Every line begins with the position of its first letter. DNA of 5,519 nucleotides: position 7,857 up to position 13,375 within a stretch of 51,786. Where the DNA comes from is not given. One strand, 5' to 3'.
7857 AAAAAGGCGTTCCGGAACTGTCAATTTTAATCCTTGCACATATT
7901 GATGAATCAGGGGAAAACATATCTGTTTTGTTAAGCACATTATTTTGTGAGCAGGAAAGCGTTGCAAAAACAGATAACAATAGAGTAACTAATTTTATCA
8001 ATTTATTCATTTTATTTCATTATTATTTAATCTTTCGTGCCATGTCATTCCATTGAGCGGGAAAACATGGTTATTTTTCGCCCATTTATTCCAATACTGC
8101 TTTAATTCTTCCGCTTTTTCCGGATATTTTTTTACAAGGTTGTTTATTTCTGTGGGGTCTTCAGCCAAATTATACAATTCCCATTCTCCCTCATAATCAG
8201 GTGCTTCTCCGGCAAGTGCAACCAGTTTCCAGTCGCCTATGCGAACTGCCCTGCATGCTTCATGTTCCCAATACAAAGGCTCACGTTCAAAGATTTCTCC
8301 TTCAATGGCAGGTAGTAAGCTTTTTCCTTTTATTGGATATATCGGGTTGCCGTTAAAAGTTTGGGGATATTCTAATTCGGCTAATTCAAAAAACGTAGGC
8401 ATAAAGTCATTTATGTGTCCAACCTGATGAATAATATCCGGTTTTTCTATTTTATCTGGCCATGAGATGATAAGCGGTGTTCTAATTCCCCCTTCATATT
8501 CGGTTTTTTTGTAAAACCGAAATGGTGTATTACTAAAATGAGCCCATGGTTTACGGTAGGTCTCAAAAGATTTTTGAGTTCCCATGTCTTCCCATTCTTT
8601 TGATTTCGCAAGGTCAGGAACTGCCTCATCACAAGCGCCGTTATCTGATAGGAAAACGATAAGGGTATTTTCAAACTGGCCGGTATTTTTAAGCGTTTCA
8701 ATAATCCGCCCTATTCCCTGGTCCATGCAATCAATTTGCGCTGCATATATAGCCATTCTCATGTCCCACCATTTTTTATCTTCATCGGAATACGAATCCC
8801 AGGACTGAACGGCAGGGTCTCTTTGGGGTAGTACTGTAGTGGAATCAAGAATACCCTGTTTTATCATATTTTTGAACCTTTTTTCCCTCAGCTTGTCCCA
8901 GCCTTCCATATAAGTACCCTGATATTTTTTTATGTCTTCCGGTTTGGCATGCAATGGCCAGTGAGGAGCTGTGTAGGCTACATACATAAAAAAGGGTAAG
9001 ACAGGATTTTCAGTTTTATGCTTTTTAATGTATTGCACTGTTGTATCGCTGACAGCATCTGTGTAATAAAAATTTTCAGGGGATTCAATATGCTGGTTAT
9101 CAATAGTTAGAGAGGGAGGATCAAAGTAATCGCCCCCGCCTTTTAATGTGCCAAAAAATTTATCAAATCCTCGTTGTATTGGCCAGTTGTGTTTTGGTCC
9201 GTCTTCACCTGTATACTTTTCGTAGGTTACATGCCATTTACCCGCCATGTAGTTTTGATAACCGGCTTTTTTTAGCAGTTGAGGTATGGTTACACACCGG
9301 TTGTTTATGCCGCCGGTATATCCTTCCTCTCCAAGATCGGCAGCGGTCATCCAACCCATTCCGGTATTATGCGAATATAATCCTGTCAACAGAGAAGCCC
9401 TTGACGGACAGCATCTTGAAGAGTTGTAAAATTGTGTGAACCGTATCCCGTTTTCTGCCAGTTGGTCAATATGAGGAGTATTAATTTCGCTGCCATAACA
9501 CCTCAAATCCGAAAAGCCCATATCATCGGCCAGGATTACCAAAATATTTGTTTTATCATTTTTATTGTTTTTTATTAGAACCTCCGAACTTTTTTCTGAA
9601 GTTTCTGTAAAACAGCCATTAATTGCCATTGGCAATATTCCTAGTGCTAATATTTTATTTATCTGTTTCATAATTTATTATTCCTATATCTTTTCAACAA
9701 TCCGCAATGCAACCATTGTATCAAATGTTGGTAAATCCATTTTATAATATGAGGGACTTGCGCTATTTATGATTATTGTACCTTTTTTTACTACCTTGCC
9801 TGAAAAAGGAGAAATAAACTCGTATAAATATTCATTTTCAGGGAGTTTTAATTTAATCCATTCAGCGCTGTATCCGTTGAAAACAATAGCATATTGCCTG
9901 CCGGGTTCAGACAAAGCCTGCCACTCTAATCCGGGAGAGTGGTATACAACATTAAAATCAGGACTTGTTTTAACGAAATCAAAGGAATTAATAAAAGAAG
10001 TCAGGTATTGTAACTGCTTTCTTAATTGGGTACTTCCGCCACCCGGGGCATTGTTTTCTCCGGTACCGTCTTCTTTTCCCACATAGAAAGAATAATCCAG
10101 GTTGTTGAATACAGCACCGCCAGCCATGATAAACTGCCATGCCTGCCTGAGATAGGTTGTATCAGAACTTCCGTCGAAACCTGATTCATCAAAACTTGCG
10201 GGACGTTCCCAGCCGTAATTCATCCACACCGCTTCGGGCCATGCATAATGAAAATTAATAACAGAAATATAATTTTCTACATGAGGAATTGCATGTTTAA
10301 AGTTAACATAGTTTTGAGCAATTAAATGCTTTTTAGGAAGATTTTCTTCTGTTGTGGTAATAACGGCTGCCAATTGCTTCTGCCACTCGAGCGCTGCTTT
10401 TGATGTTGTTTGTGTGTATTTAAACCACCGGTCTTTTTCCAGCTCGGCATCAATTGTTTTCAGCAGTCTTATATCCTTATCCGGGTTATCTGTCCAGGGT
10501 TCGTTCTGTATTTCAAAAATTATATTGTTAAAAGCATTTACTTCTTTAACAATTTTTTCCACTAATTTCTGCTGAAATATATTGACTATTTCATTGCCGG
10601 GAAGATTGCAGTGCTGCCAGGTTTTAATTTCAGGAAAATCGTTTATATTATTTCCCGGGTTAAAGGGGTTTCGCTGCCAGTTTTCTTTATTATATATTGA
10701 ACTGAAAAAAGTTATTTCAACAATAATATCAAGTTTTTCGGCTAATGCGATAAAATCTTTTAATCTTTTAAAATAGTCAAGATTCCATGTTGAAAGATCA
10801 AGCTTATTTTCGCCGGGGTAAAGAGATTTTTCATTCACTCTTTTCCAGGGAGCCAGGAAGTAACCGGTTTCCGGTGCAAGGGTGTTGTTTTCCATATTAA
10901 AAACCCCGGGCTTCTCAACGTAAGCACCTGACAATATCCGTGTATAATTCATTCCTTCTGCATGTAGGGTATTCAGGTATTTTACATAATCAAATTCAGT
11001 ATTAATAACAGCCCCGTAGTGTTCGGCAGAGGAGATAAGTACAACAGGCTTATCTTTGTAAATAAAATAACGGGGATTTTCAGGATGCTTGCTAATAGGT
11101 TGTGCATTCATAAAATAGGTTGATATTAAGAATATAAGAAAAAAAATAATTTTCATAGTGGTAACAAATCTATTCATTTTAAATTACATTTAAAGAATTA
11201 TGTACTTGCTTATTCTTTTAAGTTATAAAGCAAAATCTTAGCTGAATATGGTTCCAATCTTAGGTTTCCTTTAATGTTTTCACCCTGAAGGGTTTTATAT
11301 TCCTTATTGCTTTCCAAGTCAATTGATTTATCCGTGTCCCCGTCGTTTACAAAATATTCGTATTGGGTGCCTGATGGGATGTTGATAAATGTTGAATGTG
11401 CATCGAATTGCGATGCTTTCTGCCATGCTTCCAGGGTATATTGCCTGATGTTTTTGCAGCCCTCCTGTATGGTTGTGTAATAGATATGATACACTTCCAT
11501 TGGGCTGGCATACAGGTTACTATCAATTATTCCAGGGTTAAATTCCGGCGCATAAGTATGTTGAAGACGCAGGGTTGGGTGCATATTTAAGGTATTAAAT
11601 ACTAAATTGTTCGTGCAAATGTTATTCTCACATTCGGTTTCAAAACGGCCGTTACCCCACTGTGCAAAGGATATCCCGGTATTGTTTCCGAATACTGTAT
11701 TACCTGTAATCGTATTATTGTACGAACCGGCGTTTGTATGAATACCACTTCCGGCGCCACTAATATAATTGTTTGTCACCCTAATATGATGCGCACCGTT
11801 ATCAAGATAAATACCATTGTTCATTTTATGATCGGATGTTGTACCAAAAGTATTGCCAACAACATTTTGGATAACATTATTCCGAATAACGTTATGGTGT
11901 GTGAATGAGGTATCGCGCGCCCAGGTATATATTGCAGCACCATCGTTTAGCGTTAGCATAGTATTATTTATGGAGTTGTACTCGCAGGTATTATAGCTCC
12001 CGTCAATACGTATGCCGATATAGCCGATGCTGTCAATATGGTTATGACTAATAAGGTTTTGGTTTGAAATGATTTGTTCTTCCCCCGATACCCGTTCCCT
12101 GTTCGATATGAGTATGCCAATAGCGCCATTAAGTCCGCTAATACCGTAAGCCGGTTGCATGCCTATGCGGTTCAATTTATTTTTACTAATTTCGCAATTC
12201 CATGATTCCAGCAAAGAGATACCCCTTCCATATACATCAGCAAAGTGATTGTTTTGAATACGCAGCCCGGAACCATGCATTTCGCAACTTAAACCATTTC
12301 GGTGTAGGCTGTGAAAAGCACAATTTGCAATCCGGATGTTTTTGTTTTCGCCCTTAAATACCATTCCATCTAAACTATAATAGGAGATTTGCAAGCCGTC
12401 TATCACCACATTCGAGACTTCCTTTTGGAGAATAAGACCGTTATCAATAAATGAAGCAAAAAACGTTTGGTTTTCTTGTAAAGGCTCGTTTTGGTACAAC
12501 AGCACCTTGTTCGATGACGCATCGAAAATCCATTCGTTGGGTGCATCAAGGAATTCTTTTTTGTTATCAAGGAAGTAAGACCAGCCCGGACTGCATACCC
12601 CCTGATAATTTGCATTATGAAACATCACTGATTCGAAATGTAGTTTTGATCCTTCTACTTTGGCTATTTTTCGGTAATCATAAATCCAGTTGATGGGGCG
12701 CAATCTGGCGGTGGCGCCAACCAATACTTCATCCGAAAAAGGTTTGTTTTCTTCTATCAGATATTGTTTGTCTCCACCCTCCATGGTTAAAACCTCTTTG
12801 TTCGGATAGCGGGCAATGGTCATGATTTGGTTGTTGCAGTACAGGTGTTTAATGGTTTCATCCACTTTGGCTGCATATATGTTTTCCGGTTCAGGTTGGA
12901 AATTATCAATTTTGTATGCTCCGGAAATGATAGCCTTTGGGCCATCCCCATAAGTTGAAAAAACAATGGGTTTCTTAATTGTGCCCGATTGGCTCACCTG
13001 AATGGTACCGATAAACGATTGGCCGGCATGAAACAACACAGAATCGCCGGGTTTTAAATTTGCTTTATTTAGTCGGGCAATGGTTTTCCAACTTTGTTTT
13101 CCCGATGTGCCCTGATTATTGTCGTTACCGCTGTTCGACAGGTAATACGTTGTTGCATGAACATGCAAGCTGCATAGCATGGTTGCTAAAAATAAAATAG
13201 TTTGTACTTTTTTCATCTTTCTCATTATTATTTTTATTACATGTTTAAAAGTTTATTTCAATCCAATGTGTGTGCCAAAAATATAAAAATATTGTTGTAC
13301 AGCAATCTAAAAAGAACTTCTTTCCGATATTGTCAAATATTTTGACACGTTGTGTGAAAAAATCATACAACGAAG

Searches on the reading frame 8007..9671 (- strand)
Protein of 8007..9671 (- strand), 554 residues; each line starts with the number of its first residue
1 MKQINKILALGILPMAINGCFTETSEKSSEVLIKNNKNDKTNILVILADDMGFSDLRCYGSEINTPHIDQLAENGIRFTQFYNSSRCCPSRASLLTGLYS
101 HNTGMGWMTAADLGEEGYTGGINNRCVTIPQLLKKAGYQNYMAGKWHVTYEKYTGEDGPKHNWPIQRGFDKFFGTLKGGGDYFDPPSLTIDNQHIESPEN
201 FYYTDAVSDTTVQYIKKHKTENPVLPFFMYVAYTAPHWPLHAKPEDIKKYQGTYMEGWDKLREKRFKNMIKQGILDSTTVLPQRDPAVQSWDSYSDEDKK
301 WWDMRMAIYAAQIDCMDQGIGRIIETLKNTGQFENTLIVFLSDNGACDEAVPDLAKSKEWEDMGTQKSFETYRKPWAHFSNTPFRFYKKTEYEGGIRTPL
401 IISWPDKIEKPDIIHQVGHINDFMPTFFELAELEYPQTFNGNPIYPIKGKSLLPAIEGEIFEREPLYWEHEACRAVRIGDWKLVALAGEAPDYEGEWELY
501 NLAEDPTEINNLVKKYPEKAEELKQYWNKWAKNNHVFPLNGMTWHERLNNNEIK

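Call 7: search_protein_families(library=pfam, proteins=[window:8007-9671:-], max_evalue=0.001)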
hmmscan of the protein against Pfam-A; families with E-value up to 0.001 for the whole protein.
window:8007-9671:- (554 aa): 3 families
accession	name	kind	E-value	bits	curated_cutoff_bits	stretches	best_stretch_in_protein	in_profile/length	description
PF00884.28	Sulfatase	-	3.3e-69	233.9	25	1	42-431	2-299/301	Sulfatase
PF16347.10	SGSH_C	-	3.6e-16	60.1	29.3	1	386-517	6-138/154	N-sulphoglucosamine sulphohydrolase, C-terminal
PF01663.27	Phosphodiest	-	5.7e-09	36.5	23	1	44-350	2-225/342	Type I phosphodiesterase / nucleotide pyrophosphatase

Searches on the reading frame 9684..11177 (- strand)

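Call 7: search_protein_families(library=pfam, proteins=[window:9684-11177:-], max_evalue=0.001)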
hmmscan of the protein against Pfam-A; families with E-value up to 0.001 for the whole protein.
window:9684-11177:- (497 aa): 2 families
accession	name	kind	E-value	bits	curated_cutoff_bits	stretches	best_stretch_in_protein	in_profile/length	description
PF00150.24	Cellulase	-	0.00011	22.3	23.5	1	128-275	54-166/272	Cellulase (glycosyl hydrolase family 5)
PF19815.4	DUF6298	-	0.00035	20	28.1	1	106-182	204-285/487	Family of unknown function (DUF6298)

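Call 72: search_protein_families(library=pfam, proteins=[window:9684-11177:-], max_evalue=1)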
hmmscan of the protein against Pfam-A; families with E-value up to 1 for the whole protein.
window:9684-11177:- (497 aa): 3 families
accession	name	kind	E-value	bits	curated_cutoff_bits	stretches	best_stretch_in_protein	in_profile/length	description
PF00150.24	Cellulase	-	0.00011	22.3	23.5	1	128-275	54-166/272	Cellulase (glycosyl hydrolase family 5)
PF19815.4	DUF6298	-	0.00035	20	28.1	1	106-182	204-285/487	Family of unknown function (DUF6298)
PF06129.17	Chordopox_G3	-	0.028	15.6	22.3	1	7-31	2-26/108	Chordopoxvirus G3 protein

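Call 73: search_protein_families(library=ncbifam, proteins=[window:9684-11177:-], max_evalue=0.01)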
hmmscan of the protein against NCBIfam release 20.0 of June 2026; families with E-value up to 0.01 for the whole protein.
window:9684-11177:- (497 aa): 0 families

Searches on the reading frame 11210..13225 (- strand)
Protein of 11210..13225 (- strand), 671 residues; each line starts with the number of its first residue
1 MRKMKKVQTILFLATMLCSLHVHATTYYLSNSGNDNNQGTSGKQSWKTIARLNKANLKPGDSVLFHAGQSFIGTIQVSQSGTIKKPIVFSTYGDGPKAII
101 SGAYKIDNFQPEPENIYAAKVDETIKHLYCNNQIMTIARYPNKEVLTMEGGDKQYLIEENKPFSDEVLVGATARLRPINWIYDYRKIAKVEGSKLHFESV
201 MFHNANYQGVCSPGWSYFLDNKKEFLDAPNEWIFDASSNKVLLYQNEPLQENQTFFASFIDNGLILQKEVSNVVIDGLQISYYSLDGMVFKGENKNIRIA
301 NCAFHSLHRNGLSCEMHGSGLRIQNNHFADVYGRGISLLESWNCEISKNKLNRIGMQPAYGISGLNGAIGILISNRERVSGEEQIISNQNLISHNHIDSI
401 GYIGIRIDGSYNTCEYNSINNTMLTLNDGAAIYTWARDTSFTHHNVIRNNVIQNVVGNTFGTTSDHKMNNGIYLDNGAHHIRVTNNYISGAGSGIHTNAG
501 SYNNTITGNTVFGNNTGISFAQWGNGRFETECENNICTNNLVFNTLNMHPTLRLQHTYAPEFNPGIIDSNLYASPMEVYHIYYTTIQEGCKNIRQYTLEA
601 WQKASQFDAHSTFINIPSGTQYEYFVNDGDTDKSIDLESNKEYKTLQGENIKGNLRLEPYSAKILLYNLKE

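Call 7: search_protein_families(library=pfam, proteins=[window:11210-13225:-], max_evalue=0.001)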
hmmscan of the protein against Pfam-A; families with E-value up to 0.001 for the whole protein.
window:11210-13225:- (671 aa): 2 families
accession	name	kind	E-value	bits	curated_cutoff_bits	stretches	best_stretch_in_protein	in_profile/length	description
PF13229.12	Beta_helix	-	2.1e-13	50.6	25.9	2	262-369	47-149/158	Right handed beta helix region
PF05048.19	NosD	-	7.3e-09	35.8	23.6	1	270-459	46-206/212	Periplasmic copper-binding protein (NosD)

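Call 73: search_protein_families(library=ncbifam, proteins=[window:11210-13225:-], max_evalue=0.01)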
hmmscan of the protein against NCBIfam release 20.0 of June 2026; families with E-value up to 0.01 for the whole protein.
window:11210-13225:- (671 aa): 2 families
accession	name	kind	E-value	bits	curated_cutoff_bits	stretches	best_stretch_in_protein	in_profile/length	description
NF047897.1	LctobiosidLnbX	equivalog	2.4e-10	38.9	2500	1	23-95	42-119/1498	lacto-N-biosidase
TIGR04247.1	NosD_copper_fam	subfamily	0.00027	19.7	300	1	444-528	229-299/377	nitrous oxide reductase family maturation protein NosD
